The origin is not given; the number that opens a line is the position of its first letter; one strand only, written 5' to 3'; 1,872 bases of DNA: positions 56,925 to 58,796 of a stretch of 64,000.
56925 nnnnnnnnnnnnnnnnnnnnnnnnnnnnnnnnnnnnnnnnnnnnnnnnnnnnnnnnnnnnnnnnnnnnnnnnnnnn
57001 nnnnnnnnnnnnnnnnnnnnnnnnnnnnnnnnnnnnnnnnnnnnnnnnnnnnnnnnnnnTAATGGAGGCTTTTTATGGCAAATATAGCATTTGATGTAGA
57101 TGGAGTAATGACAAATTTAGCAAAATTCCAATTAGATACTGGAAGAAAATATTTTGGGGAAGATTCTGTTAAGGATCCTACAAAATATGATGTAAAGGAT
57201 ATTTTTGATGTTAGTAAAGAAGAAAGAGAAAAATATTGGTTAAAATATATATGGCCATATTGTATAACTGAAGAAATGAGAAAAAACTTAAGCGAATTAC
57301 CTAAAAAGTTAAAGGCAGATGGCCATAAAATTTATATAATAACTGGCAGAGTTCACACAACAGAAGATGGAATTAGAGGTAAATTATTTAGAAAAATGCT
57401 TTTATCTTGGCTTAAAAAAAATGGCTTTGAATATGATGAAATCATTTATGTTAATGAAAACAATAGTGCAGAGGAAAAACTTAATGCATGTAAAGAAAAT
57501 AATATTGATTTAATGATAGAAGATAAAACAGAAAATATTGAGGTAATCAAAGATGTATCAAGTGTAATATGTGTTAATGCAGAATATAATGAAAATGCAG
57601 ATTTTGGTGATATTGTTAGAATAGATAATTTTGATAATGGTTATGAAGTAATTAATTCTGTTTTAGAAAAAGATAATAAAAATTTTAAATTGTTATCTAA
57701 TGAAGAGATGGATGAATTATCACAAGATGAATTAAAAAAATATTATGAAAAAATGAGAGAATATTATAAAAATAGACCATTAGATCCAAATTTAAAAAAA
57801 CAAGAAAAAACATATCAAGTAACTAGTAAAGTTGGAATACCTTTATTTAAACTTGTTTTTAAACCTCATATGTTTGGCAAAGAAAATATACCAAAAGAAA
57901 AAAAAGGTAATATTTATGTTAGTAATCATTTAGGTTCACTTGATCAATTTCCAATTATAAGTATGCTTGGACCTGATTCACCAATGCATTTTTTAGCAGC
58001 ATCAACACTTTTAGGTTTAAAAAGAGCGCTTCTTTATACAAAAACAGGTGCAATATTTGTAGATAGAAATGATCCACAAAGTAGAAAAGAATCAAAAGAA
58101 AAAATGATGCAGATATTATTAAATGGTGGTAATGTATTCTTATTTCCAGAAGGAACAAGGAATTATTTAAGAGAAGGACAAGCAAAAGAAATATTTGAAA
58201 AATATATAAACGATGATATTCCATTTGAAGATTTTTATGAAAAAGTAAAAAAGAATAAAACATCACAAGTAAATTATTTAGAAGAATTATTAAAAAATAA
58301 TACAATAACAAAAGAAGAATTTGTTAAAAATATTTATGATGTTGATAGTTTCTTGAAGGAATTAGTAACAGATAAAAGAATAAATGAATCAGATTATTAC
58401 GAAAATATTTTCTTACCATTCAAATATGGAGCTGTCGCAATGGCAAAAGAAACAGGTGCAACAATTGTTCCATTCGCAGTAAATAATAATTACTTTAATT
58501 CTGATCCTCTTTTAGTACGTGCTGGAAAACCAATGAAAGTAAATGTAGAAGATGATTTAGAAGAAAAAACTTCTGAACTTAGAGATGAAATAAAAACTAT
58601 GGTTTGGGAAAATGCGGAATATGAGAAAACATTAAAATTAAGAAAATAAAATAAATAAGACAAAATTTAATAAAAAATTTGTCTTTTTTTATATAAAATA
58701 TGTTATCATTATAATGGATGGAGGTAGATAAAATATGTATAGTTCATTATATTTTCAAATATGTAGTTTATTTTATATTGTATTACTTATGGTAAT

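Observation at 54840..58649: Split Aas-like membrane-lipid re-acylation system with extra domains: AMP-ligase with novel N-domain plus a HAD-phosphatase-PlsC fusion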

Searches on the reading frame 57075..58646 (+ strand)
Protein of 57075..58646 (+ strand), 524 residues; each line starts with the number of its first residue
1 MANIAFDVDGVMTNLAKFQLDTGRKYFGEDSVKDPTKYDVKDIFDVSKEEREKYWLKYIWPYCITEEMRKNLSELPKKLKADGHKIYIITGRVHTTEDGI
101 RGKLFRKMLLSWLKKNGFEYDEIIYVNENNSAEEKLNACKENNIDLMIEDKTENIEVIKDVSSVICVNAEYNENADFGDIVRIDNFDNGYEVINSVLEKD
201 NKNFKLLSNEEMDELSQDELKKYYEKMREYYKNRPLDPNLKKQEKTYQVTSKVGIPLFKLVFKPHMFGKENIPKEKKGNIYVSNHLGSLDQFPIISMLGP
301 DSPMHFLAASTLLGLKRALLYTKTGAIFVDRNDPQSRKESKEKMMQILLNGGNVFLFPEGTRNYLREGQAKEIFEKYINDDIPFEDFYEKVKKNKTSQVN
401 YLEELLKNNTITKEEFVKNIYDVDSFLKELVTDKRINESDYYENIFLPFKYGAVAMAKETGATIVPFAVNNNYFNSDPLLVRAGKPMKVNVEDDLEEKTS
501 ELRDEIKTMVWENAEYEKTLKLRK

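Call 3: search_protein_families(library=pfam, proteins=[window:57075-58646:+], max_evalue=0.1)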
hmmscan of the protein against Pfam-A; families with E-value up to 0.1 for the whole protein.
window:57075-58646:+ (524 aa): 4 families
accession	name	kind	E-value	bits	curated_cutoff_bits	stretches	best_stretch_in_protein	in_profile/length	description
PF01553.26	Acyltransferase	-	4.7e-19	68.9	23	1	268-469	6-131/132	Acyltransferase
PF06941.18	NT5C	-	3.2e-05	24.3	24.8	1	4-193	4-174/180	5' nucleotidase, deoxy (Pyrimidine), cytosolic type C protein (NT5C)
PF00702.32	Hydrolase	-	0.0038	18.1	26.4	1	42-150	59-179/191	haloacid dehalogenase-like hydrolase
PF25109.1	HAD_PNKP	-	0.0066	17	27.6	1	58-164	21-124/143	Polynucleotide kinase PNKP phosphatase domain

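Call 4: search_protein_families(library=ncbifam, proteins=[window:57075-58646:+], max_evalue=0.1)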
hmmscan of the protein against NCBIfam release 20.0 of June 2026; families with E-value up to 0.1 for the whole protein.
window:57075-58646:+ (524 aa): 9 families
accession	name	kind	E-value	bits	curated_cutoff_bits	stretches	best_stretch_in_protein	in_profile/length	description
TIGR00530.1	AGP_acyltrn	subfamily_domain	7.2e-19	67.8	102.95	1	266-365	6-103/130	1-acylglycerol-3-phosphate O-acyltransferase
NF006386.0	PRK08633.1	equivalog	0.00026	18.8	1221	1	256-362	421-522/1147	acyl-[ACP]--phospholipid O-acyltransferase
NF053697.1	LyGlyAclTfGlsABct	equivalog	0.00028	20.2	260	1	260-361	59-158/267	lyso-glycine lipid O-acyltransferase GlsA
NF052552.1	LyOrLpactfOlsARHOCB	equivalog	0.003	16.6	300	1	272-362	82-167/271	lyso-ornithine lipid O-acyltransferase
TIGR04521.1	ECF_ATPase_2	equivalog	0.004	16.3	330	1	310-394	45-118/279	energy-coupling factor transporter ATPase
NF052553.1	LyOrLpactfOlsABRUA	equivalog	0.012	14.8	300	1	280-362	68-147/263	lyso-ornithine lipid O-acyltransferase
NF011593.0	PRK15018.1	equivalog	0.017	14.8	501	0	275-364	62-152/245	1-acylglycerol-3-phosphate O-acyltransferase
TIGR01490.1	HAD-SF-IB-hyp1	subfamily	0.019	15.2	98.3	0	42-92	62-112/202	HAD-IB family hydrolase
TIGR01672.1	AphA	equivalog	0.074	12.6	195.8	0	62-162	112-204/237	acid phosphatase AphA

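Call 5: find_homologous_proteins(query=window:57075-58646:+, max_evalue=0.001)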
Query window:57075-58646:+ (524 aa): 140 proteins with E <= 0.001 among 8000 candidates; the best 120 are listed.
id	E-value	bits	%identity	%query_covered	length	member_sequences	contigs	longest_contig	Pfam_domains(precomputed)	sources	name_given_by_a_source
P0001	0.0e+0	1148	98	100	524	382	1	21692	PF06941.18,PF01553.27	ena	-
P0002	0.0e+0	1122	96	100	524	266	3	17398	PF01553.27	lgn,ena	-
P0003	0.0e+0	1023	87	100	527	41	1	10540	PF01553.27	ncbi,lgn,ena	-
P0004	1.8e-177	609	64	69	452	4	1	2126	PF06941.18,PF01553.27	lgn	-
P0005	2.9e-157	542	51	97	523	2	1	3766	PF06941.18,PF01553.27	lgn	-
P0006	1.3e-147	511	49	99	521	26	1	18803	PF06941.18,PF01553.27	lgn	-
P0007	1.4e-144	501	55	69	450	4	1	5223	PF06941.18,PF01553.27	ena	-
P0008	3.9e-144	499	55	69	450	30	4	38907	PF06941.18,PF01553.27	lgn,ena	-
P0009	4.6e-141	489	55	69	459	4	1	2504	PF06941.18,PF00702.33,PF01553.27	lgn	-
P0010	1.1e-140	488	54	69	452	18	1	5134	PF06941.18,PF00702.33,PF01553.27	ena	-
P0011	4.8e-140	486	54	69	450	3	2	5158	PF06941.18,PF01553.27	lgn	-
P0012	1.3e-139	484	53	69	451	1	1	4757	PF01553.27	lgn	-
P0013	3.2e-137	476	46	98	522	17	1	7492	PF06941.18,PF00702.33,PF01553.27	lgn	-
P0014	4.0e-136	473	51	69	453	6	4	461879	PF06941.18,PF01553.27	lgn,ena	-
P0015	1.5e-135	471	46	99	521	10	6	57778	PF06941.18,PF01553.27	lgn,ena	-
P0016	1.6e-135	471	45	97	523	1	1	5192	PF06941.18,PF01553.27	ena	-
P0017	1.7e-134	467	45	99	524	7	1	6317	PF06941.18,PF01553.27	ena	-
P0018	2.4e-134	467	45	99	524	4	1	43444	PF06941.18,PF00702.33,PF01553.27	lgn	-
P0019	3.7e-133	463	51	69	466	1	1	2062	PF06941.18,PF00702.33,PF01553.27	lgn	-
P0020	4.3e-131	456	49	69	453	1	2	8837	PF06941.18,PF01553.27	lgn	-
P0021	7.4e-129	449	50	69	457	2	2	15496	PF01553.27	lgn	-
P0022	9.3e-129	448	53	69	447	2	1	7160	PF06941.18,PF01553.27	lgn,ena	-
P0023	2.9e-128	447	50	69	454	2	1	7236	PF06941.18,PF00702.33,PF01553.27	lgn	-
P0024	8.6e-127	442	49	69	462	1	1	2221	PF00702.33,PF01553.27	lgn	-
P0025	4.6e-124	433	50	69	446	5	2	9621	PF06941.18,PF01553.27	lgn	-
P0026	8.4e-122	425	48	69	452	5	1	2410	PF01553.27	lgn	-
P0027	6.1e-114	400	46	69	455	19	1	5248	PF06941.18,PF01553.27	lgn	-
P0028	1.3e-112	395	45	69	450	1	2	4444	PF06941.18,PF01553.27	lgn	-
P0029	1.8e-107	378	47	69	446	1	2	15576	PF06941.18,PF01553.27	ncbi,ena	-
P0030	9.0e-107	376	47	69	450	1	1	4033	PF06941.18,PF01553.27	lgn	-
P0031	1.3e-106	375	45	69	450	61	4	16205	PF06941.18,PF01553.27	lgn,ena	-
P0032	2.5e-103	365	46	69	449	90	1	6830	PF06941.18,PF01553.27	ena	-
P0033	6.5e-102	360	45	69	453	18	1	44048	PF06941.18,PF01553.27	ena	-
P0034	1.0e-101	359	40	97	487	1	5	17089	PF06941.18,PF01553.27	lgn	-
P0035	1.8e-101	358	46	69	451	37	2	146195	PF01553.27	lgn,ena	-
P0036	1.2e-99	352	44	69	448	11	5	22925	PF01553.27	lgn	-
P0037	1.2e-98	349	44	69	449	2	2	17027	PF06941.18,PF01553.27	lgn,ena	-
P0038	1.4e-97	346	39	97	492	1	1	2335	PF01553.27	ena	-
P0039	1.4e-95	339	43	69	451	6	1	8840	PF01553.27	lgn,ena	-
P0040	8.3e-95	336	38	98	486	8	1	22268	PF03767.21,PF06941.18,PF00702.33,PF01553.27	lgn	-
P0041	8.3e-93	330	46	68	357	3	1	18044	PF06941.18,PF01553.27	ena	-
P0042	8.2e-90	320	41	98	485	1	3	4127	PF06941.18,PF01553.27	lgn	-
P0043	7.7e-89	317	38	97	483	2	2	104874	PF06941.18,PF00702.33,PF01553.27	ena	-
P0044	7.2e-84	300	35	98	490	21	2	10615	PF01553.27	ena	-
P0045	4.4e-81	291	39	98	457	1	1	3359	PF01553.27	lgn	-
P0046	2.7e-77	279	35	96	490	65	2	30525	PF01553.27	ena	-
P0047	2.1e-71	259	34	98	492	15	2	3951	PF01553.27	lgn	-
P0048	8.0e-55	205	35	69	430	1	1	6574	PF06941.18,PF00702.33,PF01553.27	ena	-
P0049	9.0e-54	201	39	58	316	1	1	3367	PF01553.27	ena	-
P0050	2.7e-52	196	39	52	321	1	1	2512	PF01553.27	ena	-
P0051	7.3e-52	195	34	70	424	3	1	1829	PF06941.18,PF00702.33,PF01553.27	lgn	-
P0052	7.1e-51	192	34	69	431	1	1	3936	PF06941.18,PF00702.33,PF01553.27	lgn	-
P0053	4.0e-50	189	39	53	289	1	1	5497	PF01553.27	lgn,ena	-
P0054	4.6e-48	182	32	70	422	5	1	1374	PF06941.18,PF00702.33,PF01553.27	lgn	-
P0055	4.1e-47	179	39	53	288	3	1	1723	PF01553.27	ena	-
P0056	1.7e-46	177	31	70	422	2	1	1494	PF06941.18,PF00702.33,PF01553.27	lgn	-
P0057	5.2e-45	172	39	51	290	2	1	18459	PF01553.27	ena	-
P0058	5.4e-45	172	41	51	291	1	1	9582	PF01553.27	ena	-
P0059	7.8e-45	172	47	28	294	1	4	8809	PF01553.27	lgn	-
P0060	1.5e-44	171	32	69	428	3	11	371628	PF00702.33,PF01553.27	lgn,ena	-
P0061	5.9e-44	169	41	30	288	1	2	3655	PF01553.27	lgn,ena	-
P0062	2.1e-43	167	40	47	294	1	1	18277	PF01553.27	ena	-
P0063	8.8e-27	112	28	73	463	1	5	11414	PF01553.27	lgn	-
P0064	2.0e-22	98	37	38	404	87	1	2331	PF13419.13,PF06941.18,PF00702.33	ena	-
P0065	8.4e-11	59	34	32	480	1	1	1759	PF07632.17,PF06941.18,PF01156.25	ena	-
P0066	1.0e-10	59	34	32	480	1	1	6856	PF07632.17,PF06941.18,PF01156.25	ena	-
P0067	4.4e-10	57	30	48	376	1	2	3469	PF06941.18,PF01156.25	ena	-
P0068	6.3e-10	56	30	48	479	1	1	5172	PF06941.18,PF01156.25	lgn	-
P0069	6.5e-10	56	31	38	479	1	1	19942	PF06941.18,PF01156.25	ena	-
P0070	1.2e-9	56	32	37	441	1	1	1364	PF07632.17,PF06941.18,PF01156.25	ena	-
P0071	1.3e-9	55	32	38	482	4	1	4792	PF06941.18,PF01156.25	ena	-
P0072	1.4e-9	55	30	50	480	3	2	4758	PF06941.18,PF01156.25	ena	-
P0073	2.4e-9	55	31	42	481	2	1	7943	PF06941.18,PF01156.25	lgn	-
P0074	2.7e-9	54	33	32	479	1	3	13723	PF06941.18,PF01156.25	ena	-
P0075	3.0e-9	54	30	38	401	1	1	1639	PF06941.18,PF01156.25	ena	-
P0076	4.3e-9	54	31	38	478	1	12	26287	PF06941.18,PF01156.25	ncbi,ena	-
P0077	4.4e-9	54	31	38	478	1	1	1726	PF06941.18,PF01156.25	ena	-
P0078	4.7e-9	54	33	38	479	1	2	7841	PF06941.18,PF01156.25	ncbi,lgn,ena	-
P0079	6.2e-9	53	31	38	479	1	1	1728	PF06941.18,PF01156.25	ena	-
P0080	7.7e-9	53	29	38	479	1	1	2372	PF06941.18,PF01156.25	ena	-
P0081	7.8e-9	53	33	32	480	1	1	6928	PF07632.17,PF06941.18,PF01156.25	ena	-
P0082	7.8e-9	53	33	32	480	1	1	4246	PF07632.17,PF06941.18,PF01156.25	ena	-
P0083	7.8e-9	53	33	32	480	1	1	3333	PF07632.17,PF06941.18,PF01156.25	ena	-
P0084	7.9e-9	53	31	39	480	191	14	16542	PF06941.18,PF01156.25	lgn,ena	-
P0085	8.2e-9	53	30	36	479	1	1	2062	PF06941.18,PF01156.25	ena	-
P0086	9.6e-9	53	31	38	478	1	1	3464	PF06941.18,PF01156.25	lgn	-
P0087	1.2e-8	52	30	38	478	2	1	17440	PF06941.18,PF01156.25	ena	-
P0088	1.2e-8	52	30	38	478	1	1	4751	PF06941.18,PF01156.25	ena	-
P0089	1.4e-8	52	33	32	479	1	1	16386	PF06941.18,PF01156.25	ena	-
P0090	1.5e-8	52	31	32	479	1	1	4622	PF06941.18,PF01156.25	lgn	-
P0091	1.5e-8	52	31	32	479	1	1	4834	PF06941.18,PF01156.25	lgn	-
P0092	1.8e-8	52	30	42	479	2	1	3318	PF06941.18,PF01156.25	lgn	-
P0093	2.4e-8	51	38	24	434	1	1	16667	PF06941.18,PF01156.25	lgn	-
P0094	2.4e-8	51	34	32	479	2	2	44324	PF06941.18,PF01156.25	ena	-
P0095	2.5e-8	51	35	27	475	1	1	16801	PF06941.18,PF01156.25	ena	-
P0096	3.3e-8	51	32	38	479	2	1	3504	PF06941.18,PF01156.25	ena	-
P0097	3.4e-8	51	33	32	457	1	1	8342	PF06941.18,PF01156.25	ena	-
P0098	3.4e-8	51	31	32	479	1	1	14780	PF06941.18,PF01156.25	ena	-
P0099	3.8e-8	51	30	38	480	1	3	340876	PF07632.17,PF06941.18,PF01156.25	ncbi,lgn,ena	-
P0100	4.1e-8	50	31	32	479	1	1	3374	PF06941.18,PF01156.25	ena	-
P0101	4.3e-8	50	30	38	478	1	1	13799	PF06941.18,PF01156.25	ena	-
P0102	4.7e-8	50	43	19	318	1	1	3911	PF06941.18,PF01156.25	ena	-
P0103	5.0e-8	50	32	32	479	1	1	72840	PF06941.18,PF01156.25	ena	-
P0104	5.4e-8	50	31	36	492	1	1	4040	PF06941.18,PF01156.25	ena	-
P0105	5.4e-8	50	31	32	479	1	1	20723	PF06941.18,PF01156.25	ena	-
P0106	6.6e-8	50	30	38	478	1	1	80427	PF06941.18,PF01156.25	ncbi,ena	-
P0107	6.8e-8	50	30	38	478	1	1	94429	PF06941.18,PF01156.25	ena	-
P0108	7.0e-8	50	36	25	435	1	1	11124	PF07632.17,PF06941.18,PF01156.25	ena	-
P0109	7.1e-8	50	29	38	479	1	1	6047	PF06941.18,PF01156.25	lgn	-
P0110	8.1e-8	49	30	38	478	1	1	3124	PF06941.18,PF01156.25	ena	-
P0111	9.8e-8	49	30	38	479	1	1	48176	PF06941.18,PF01156.25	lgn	-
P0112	1.0e-7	49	30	38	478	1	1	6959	PF06941.18,PF01156.25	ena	-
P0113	1.0e-7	49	34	25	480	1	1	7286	PF06941.18,PF01156.25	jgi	-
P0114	1.3e-7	49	31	32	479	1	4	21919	PF06941.18,PF01156.25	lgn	-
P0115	1.3e-7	49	31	32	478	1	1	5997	PF06941.18,PF01156.25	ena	-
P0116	1.7e-7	48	38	25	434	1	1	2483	PF06941.18,PF01156.25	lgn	-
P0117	1.8e-7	48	30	38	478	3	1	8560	PF06941.18,PF01156.25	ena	-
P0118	2.3e-7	48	41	19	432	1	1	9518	PF06941.18,PF01156.25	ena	-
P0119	2.7e-7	48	31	32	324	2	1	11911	PF06941.18,PF01156.25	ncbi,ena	-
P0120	2.7e-7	48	27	42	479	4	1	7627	PF06941.18,PF01156.25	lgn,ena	-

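Call 6: search_solved_structures(query=window:57075-58646:+, max_evalue=1, show_alignments=2)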
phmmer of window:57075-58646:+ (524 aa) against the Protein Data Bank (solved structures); distinct sequences matched with E-value up to 1: 4.
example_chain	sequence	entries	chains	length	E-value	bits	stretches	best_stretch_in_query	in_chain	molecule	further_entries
5kym_A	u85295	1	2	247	5e-06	28.6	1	250-363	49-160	1-acyl-sn-glycerol-3-phosphate acyltransferase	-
4rkp_A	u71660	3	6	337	0.14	13.9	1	13-92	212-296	Putative uncharacterized protein Ta1305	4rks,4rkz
5w1l_A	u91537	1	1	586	0.63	11.8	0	370-462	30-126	Thioredoxin glutathione reductase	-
5w1j_A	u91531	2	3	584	0.67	11.7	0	370-462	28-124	Thioredoxin glutathione reductase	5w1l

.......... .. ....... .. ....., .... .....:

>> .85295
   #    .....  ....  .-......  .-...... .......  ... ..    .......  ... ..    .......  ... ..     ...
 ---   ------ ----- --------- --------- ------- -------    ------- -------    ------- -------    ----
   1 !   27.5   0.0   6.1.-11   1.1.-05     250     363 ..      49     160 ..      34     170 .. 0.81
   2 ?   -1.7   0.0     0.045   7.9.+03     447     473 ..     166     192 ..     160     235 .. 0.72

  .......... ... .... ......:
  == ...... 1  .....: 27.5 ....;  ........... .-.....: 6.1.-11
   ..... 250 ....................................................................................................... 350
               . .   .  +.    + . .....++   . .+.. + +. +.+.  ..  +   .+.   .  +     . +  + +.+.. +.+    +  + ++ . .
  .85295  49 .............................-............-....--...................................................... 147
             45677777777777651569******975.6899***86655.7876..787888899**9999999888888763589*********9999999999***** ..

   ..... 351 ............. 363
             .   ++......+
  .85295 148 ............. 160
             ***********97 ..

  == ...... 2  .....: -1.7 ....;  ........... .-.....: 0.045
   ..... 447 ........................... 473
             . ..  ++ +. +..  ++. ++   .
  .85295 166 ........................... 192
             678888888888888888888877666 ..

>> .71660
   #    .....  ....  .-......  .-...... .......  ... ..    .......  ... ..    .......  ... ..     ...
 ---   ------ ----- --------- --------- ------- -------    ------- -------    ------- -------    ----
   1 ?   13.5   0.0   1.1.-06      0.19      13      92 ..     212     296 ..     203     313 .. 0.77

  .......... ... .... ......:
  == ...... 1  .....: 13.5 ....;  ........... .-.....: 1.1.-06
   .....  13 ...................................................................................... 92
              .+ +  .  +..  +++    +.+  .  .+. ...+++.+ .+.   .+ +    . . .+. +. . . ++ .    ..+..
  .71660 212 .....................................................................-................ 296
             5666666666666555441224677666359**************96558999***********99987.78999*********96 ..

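Call 8: list_cluster_members(proteins=[P0003, P0029, P0001, P0076, P0099])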
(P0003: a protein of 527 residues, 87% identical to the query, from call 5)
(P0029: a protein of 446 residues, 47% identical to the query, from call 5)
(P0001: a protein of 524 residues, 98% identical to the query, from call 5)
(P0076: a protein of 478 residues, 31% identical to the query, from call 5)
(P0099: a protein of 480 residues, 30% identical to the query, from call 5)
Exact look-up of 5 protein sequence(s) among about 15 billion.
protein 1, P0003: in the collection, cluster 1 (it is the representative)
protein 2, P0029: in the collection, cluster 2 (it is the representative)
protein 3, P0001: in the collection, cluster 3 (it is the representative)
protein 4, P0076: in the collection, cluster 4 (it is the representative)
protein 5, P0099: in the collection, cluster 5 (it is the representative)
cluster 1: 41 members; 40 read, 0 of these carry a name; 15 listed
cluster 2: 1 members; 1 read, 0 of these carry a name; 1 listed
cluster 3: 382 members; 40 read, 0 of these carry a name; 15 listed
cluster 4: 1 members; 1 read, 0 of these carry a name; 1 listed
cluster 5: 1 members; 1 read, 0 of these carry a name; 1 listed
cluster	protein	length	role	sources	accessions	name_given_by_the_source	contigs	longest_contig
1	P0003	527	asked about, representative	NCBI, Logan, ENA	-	-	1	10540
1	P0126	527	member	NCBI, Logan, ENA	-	-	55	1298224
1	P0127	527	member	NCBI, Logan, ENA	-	-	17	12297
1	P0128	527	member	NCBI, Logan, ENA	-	-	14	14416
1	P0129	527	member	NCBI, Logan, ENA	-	-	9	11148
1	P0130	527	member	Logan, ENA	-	-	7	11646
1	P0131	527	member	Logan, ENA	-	-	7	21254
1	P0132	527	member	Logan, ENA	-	-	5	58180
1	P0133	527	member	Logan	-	-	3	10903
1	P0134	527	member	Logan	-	-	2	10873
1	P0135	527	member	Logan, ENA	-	-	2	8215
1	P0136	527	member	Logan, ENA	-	-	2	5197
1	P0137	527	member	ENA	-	-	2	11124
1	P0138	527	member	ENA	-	-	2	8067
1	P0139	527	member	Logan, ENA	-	-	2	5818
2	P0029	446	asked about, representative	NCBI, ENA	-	-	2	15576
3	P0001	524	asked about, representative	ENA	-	-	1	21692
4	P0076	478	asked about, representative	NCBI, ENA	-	-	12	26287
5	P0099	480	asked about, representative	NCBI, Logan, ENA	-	-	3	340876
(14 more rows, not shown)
